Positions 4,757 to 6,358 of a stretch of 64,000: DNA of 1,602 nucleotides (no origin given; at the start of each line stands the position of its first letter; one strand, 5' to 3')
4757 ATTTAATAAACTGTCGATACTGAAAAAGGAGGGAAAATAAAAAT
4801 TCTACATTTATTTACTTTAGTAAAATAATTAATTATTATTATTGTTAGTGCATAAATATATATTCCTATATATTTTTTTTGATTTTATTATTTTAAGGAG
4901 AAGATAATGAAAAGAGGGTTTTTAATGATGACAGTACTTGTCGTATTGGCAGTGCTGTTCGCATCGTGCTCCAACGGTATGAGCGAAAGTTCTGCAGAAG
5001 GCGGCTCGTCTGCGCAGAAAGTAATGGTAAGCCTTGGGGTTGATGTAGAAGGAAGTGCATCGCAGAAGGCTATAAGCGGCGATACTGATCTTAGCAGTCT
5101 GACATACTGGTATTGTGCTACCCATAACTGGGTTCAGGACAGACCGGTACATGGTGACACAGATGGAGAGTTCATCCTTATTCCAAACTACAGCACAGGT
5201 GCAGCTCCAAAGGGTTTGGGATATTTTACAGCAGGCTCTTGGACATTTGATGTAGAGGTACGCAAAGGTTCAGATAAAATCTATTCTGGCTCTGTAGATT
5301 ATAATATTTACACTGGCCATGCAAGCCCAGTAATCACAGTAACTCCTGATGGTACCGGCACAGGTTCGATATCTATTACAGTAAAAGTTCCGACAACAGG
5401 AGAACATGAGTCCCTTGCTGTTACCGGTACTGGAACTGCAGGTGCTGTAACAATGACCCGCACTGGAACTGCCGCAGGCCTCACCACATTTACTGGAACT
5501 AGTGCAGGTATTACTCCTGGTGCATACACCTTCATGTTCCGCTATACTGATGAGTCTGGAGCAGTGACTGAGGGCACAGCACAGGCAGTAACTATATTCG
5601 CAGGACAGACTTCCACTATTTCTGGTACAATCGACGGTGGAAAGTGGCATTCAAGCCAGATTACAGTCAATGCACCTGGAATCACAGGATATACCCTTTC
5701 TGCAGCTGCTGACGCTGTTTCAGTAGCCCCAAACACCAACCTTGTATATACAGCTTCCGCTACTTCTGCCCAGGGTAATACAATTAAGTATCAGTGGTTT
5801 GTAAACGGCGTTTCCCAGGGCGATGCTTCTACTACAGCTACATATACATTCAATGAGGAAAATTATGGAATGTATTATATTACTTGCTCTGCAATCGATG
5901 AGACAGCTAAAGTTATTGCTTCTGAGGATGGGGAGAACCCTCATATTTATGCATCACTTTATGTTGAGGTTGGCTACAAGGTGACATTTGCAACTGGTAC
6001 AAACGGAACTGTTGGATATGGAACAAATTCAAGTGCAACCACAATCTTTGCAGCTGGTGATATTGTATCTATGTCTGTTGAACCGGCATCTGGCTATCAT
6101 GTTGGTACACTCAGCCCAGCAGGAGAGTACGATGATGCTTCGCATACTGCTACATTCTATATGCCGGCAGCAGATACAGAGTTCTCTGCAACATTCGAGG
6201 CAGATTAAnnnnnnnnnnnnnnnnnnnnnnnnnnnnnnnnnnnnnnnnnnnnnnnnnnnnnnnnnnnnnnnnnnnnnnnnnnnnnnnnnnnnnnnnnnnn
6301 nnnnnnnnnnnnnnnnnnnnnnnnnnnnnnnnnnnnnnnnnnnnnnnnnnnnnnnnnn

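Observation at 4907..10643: Tandem array of three paralogous surface lipoproteins; two carry C-terminal DUF285-type 'TDMSxMF' repeat domains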

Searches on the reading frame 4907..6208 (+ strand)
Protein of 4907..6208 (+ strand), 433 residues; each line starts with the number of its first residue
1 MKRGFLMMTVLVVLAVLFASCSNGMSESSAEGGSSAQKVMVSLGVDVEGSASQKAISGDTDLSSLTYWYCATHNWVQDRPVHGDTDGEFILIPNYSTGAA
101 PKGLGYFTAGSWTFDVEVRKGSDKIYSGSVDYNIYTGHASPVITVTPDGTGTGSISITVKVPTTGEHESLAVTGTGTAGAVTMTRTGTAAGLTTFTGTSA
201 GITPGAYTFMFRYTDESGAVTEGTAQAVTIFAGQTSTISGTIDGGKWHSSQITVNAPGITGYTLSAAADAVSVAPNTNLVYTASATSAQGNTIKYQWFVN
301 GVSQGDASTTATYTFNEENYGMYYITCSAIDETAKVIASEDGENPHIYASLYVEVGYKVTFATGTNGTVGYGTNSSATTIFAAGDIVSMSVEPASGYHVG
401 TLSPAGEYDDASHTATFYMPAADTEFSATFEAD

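Call 3: search_protein_families(library=pfam, proteins=[window:4907-6208:+], max_evalue=0.1)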
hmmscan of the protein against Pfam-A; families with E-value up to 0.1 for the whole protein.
window:4907-6208:+ (433 aa): 1 family
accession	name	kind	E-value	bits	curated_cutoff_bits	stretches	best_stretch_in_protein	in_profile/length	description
PF16820.11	PKD_3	-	6.7e-05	23.1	26.3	1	264-329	6-66/68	PKD-like domain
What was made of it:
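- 4907..6208 (+): g1: 433-aa lipoprotein. Shared N-terminal module of two Ig-like domains, then a PKD-like domain and a B-repeat-like beta domain. No DUF285. PKD_3 at E=6.7e-5, below its cutoff (call 3).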

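Call 4: search_protein_families(library=ncbifam, proteins=[window:4907-6208:+], max_evalue=0.1)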
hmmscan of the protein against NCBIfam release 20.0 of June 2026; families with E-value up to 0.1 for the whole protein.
window:4907-6208:+ (433 aa): 1 family
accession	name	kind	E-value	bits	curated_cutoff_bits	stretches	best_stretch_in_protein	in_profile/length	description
NF050142.1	PG1828_fam_lipo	equivalog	0.071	13.8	50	1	1-32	1-32/59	PG1828 family lipoprotein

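Call 30: find_homologous_proteins(query=window:4907-6208:+)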
Query window:4907-6208:+ (433 aa): 47 proteins with E <= 0.001 among 8000 candidates.
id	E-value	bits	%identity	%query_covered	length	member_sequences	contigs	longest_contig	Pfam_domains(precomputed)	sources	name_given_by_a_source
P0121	5.3e-271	916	100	98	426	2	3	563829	PF18998.7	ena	-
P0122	9.5e-204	695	77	99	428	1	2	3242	PF18998.7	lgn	-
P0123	7.8e-198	676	74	100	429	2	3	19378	PF18998.7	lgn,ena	-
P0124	1.4e-195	668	75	99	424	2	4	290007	PF18998.7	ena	-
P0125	3.2e-187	641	72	100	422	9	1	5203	-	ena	-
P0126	2.0e-183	628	73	98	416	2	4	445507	PF18998.7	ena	-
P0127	3.8e-181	621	70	100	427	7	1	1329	PF18998.7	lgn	-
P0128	7.7e-181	620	70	100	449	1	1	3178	PF18998.7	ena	-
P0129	1.9e-177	608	68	100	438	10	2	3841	PF18998.7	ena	-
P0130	2.0e-174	598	68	100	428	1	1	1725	PF18998.7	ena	-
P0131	1.6e-172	592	66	100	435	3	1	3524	PF18998.7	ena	-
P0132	3.2e-172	591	68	100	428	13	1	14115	PF18998.7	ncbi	-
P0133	2.8e-167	575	66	98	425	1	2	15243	PF18998.7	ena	-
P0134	1.2e-147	510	60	100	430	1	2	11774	PF18998.7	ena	-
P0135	3.2e-137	476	57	100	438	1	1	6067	-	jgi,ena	-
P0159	2.1e-78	282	43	100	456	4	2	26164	PF18998.7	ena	-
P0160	1.5e-77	279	41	91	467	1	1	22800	-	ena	-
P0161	2.1e-72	262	40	98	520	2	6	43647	PF18998.7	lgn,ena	-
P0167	8.0e-24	102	29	94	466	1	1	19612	-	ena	-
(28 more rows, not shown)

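Call 42: find_related_loci(query=A2, collection=metagenome_contigs, flank=6000)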
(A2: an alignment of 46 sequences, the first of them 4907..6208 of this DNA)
Query A2 (433 aa) in metagenome_contigs; peptide patterns used: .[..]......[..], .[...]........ (x = any residue, [..] = any of these).
208 stretches matched a pattern; 18 encode a relative of the query (tblastn E <= 1e-3); 17 distinct loci.
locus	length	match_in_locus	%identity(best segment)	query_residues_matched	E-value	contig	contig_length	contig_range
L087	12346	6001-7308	68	1-433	0e+0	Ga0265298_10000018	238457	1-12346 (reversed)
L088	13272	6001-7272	68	2-433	0e+0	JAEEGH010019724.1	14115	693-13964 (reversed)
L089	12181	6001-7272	68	2-433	0e+0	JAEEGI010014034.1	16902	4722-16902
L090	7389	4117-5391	66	1-431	0e+0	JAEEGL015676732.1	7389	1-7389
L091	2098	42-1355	57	1-431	1e-163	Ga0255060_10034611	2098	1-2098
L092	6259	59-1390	54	1-431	3e-138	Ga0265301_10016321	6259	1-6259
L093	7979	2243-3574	54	1-431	4e-138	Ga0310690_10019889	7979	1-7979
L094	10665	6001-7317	52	1-430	5e-132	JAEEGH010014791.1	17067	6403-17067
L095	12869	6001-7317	52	1-430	5e-132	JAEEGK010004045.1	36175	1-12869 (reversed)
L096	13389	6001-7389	49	1-430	1e-130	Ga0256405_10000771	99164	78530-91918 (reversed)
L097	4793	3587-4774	53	1-398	5e-128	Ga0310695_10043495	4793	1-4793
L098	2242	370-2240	42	1-432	2e-95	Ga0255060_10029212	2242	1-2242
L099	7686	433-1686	40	1-399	3e-80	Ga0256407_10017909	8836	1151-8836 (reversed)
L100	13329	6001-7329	53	1-431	1e-137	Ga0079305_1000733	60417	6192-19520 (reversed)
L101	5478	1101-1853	41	1-247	2e-42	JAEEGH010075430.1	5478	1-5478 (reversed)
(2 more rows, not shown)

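Call 48: predict_structure(alignment_id=A2)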
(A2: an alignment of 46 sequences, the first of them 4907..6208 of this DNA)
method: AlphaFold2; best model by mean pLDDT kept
length: 433 residues; sequences in the alignment: 46
mean_pLDDT: 75.6   pTM: 0.54
mean pLDDT of the five models: 75.6, 75.5, 74.6, 74.6, 72.0
residues with pLDDT >= 90: 107; 70-90: 215; 50-70: 46; < 50: 65
segments of 3 or more residues with pLDDT < 50: 1-35, 49-62, 250-257, 341-348
pLDDT, mean of each block of 10 residues (from residue 1): 37 33 31 51 63 30 72 85 86 71 79 86 81 76 73 83 85 87 89 89 80 84 70 72 57 49 83 91 83 87 89 93 82 70 44 86 91 82 88 96 94 93 95 94
secondary structure, 60 per line:
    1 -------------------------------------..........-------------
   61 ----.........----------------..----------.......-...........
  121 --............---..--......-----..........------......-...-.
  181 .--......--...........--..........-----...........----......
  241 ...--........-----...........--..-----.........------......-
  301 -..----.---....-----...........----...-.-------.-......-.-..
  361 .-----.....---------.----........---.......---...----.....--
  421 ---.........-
elements in order: E38-47 E65-73 E102-108 E110-120 E123-134 E142-147 E153-162 E169-174 E184-189 E192-202 E205-214 E220-230 E235-243 E246-253 E259-266 E279-287 E294-299 E312-315 E321-331 E336-338 E350-355 E359-361 E367-371 E386-393 E397-403 E407-409 E414-418 E424-432
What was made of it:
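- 4907..6208 (+): AF2 model is all-beta with four beta-sandwich blocks, pLDDT 75.6 (call 48).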

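Call 55: fold_search(model_id=the predicted structure, library=pdb)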
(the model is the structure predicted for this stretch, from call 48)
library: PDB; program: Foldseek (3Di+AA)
matches with E <= 10: 1786; with E <= 0.001: 81
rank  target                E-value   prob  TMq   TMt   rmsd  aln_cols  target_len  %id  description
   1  9ro7_B                1.5e-06  1.00  0.18  0.24  24.2       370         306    9  Crystal structure of human CD22 Ig domains 1-3 in complex with modified sialoside 7-012 (released 2025-12-10)
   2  4p2y_A                1.8e-06  1.00  0.16  0.23  30.5       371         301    9  Crystal structure of the human RAGE ectodomain (fragment VC1C2) in complex with mouse S100A6 (released 2015-03-11)
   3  6e57_D                2.9e-06  0.96  0.13  0.14  22.9       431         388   12  Bacteroides ovatus mixed-linkage glucan utilization locus (MLGUL) SGBP-B in complex with mixed-linkage heptasaccharide (released 2019-05-29)
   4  5vkj_A                3.1e-06  1.00  0.18  0.24  23.6       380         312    9  Crystal structure of human CD22 Ig domains 1-3 (released 2017-10-04)
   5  7ol2_A                3.4e-06  1.00  0.17  0.14  23.8       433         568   11  Crystal structure of mouse contactin 1 immunoglobulin domains (released 2022-12-14)
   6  9rob_A                3.9e-06  1.00  0.17  0.23  23.9       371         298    8  Crystal structure of human CD22 Ig domains 1-3 in complex with modified sialoside 1B (released 2025-12-10)
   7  6e57_A                5.8e-06  0.99  0.15  0.16  22.4       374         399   12  Bacteroides ovatus mixed-linkage glucan utilization locus (MLGUL) SGBP-B in complex with mixed-linkage heptasaccharide (released 2019-05-29)
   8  1e07                  6.4e-06  1.00  0.17  0.13  27.7       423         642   11  Model of human carcinoembryonic antigen by homology modelling and curve-fitting to experimental solution scattering data (released 2000-07-04)
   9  4x9i_A                6.4e-06  1.00  0.18  0.20  21.2       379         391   10  Crystal structure of Dscam1 isoform 9.44, N-terminal four Ig domains (released 2015-12-16)
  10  5vl3_T                6.8e-06  1.00  0.16  0.23  23.5       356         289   10  CD22 d1-d3 in complex with therapeutic Fab Epratuzumab (released 2017-10-11)
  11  5vkm_A                7.1e-06  1.00  0.17  0.24  23.7       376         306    9  Crystal structure of human CD22 Ig domains 1-3 in complex with alpha 2-6 sialyllactose (released 2017-10-04)
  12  8k53_B                7.8e-06  0.99  0.17  0.13  24.4       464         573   10  Structure of the Dimeric Human CNTN2 Ig 1-6-FNIII 1-2 Domain in an Asymmetric State (released 2023-12-06)
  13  5k6y_A                8.6e-06  0.99  0.18  0.20  30.1       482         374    8  Sidekick-2 immunoglobulin domains 1-4, crystal form 2 (released 2016-09-28)
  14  4ybh_A                9.5e-06  0.99  0.16  0.22  30.2       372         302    9  Crystal structure of the human RAGE ectodomain (VC1C2 fragment) in complex with human S100A6 (released 2016-03-02)
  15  9rcs_A                1.2e-05  1.00  0.16  0.23  26.2       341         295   10  Cardioderma bat coronavirus KY43 receptor binding domain in complex with human CEACAM6 (released 2026-04-08)
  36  6e57_C                5.9e-05  0.98  0.14  0.16  20.9       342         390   10  Bacteroides ovatus mixed-linkage glucan utilization locus (MLGUL) SGBP-B in complex with mixed-linkage heptasaccharide (released 2019-05-29)
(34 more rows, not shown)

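Call 57: find_encoding_contigs(protein=P0124, flank=9000, max_places=2)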
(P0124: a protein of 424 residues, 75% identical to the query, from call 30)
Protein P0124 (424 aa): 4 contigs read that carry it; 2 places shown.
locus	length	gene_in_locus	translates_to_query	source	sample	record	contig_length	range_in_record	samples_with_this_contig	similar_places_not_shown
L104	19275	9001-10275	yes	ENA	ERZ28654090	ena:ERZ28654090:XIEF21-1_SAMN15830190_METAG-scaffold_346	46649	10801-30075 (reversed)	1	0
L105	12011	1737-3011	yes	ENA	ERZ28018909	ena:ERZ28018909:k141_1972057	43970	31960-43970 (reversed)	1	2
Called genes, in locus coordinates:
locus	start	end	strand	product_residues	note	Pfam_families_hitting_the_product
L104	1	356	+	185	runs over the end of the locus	PF01381:HTH_3 (weak), PF07883:Cupin_2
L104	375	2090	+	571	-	PF00501:AMP-binding, PF13193:AMP-binding_C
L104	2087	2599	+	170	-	PF05593:RHS_repeat (faint)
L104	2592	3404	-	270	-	PF01790:LGT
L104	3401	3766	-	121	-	-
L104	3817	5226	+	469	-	PF22694:CtpB_N-like, PF00595:PDZ, PF13180:PDZ_2 (weak), PF17820:PDZ_6, PF03572:Peptidase_S41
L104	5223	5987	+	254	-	PF20260:PUA_4, PF04452:Methyltrans_RNA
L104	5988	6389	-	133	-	PF04246:RseC_MucC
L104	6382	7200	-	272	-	PF13277:YmdB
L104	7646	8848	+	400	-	-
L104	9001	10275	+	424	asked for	PF18998:Flg_new_2 (weak)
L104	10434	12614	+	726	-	PF03382:DUF285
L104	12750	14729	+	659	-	PF03382:DUF285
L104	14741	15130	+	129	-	PF18676:MBG_2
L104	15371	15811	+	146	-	-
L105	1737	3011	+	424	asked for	PF18998:Flg_new_2 (weak)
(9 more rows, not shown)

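Call 58: find_encoding_contigs(protein=P0126, flank=9000, max_places=2)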
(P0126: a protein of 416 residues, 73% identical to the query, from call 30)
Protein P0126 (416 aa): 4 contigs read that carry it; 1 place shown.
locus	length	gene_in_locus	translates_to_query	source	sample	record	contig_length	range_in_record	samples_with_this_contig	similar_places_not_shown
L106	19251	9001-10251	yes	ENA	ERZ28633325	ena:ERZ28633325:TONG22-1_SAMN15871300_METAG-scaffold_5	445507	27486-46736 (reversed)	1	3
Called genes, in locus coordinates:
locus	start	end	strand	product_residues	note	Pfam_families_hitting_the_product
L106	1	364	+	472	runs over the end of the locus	PF04326:SLFN_AlbA_2, PF13749:HATPase_c_4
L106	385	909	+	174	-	PF05593:RHS_repeat (faint)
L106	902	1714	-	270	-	PF01790:LGT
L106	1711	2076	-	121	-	-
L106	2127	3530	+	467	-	PF22694:CtpB_N-like, PF00595:PDZ, PF13180:PDZ_2, PF17820:PDZ_6, PF03572:Peptidase_S41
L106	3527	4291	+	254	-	PF20260:PUA_4, PF04452:Methyltrans_RNA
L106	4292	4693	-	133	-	PF04246:RseC_MucC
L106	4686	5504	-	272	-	PF13277:YmdB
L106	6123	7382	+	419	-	PF01637:ATPase_2 (faint), PF13173:AAA_14, PF13635:DUF4143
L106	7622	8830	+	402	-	-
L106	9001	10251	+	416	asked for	PF18998:Flg_new_2 (weak)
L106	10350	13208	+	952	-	PF03382:DUF285, PF13855:LRR_8 (faint), PF03382:DUF285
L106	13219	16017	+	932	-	PF03382:DUF285, PF13306:LRR_5 (faint), PF03382:DUF285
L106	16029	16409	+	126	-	PF18676:MBG_2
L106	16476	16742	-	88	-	-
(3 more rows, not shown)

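Call 88: find_encoding_contigs(protein=P0167, flank=7000, max_places=1)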
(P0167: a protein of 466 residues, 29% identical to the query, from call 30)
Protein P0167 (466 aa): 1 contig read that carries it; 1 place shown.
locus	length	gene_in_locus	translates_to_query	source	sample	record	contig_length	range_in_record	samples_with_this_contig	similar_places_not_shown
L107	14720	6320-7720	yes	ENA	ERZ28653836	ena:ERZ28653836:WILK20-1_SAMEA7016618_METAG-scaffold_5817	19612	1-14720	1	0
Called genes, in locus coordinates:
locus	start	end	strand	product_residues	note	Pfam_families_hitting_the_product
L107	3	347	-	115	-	?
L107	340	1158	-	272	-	PF13277:YmdB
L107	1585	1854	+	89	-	-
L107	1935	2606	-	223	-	PF03781:FGE-sulfatase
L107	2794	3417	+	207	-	-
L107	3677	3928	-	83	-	-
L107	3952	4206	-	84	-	PF11116:DUF2624 (faint)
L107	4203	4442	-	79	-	-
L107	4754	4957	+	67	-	-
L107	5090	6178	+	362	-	-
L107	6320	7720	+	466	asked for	-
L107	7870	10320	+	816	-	PF03382:DUF285, PF13306:LRR_5 (faint), PF03382:DUF285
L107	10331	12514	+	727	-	PF18998:Flg_new_2, PF03382:DUF285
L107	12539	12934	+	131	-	PF18676:MBG_2 (weak)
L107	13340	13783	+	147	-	-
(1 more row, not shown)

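Call 89: find_encoding_contigs(protein=P0160, flank=7000, max_places=1)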
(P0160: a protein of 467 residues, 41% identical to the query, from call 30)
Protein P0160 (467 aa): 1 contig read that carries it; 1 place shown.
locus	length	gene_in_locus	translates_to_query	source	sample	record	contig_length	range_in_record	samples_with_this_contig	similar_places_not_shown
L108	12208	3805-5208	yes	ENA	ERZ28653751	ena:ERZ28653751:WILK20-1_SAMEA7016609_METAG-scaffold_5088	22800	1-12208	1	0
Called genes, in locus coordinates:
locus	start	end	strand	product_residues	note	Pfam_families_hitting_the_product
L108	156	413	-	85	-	-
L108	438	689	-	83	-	-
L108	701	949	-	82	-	-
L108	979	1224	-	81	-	-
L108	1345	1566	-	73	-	-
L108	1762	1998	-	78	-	-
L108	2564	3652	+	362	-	PF28422:CCDC89 (weak)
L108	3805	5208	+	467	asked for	-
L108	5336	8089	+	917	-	PF03382:DUF285, PF13306:LRR_5 (faint), PF13855:LRR_8 (faint), PF03382:DUF285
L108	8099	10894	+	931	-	PF03382:DUF285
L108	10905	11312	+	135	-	PF18676:MBG_2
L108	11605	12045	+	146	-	-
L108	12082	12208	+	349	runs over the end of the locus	-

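Call 90: find_encoding_contigs(protein=P0161, flank=7000, max_places=1)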
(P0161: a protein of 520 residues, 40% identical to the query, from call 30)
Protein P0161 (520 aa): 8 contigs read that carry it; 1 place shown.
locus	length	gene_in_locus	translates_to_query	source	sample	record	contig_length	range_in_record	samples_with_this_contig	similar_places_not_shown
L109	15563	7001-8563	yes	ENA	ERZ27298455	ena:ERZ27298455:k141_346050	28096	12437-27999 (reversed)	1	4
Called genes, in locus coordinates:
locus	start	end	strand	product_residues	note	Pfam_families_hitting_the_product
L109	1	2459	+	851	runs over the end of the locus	?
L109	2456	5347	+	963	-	PF03382:DUF285, PF23952:LRR_EndoS (faint), PF13855:LRR_8 (faint), PF03382:DUF285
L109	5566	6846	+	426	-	-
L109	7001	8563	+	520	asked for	PF18998:Flg_new_2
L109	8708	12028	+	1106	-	PF03382:DUF285, PF12799:LRR_4 (faint), PF23952:LRR_EndoS (faint), PF13855:LRR_8 (faint), PF24048:LRR_NXF1-5 (faint), PF03382:DUF285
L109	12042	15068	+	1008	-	PF03382:DUF285, PF13306:LRR_5 (faint), PF13855:LRR_8 (faint), PF03382:DUF285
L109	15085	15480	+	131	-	PF18676:MBG_2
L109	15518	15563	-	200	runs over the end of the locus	PF18798:LPD3 (faint)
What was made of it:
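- The length of the DUF285 domain differs between species, about 700 against about 930-1100 aa (calls 58, 89, 90).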

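Call 91: find_encoding_contigs(protein=P0159, flank=7000, max_places=1)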
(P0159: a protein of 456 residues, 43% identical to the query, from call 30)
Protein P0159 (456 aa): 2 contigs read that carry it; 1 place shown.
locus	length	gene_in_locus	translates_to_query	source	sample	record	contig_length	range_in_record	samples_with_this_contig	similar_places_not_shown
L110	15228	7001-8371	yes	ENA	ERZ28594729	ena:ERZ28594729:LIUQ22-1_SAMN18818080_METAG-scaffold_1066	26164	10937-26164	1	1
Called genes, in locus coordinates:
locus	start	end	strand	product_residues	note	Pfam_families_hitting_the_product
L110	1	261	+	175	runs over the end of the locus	PF05593:RHS_repeat (faint)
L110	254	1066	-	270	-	PF01790:LGT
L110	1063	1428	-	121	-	-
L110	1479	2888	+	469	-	PF22694:CtpB_N-like, PF00595:PDZ (weak), PF13180:PDZ_2 (weak), PF17820:PDZ_6, PF03572:Peptidase_S41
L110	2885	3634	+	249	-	PF20260:PUA_4 (weak), PF04452:Methyltrans_RNA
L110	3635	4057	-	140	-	PF04246:RseC_MucC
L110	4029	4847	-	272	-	PF13277:YmdB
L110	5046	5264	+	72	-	-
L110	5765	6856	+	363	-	PF28422:CCDC89 (faint), PF24161:CCDC39 (weak)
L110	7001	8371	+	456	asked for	PF18998:Flg_new_2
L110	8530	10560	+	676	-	PF03382:DUF285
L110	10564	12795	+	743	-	PF03382:DUF285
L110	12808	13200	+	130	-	PF18676:MBG_2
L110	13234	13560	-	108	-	-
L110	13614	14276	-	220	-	PF10543:ORF6N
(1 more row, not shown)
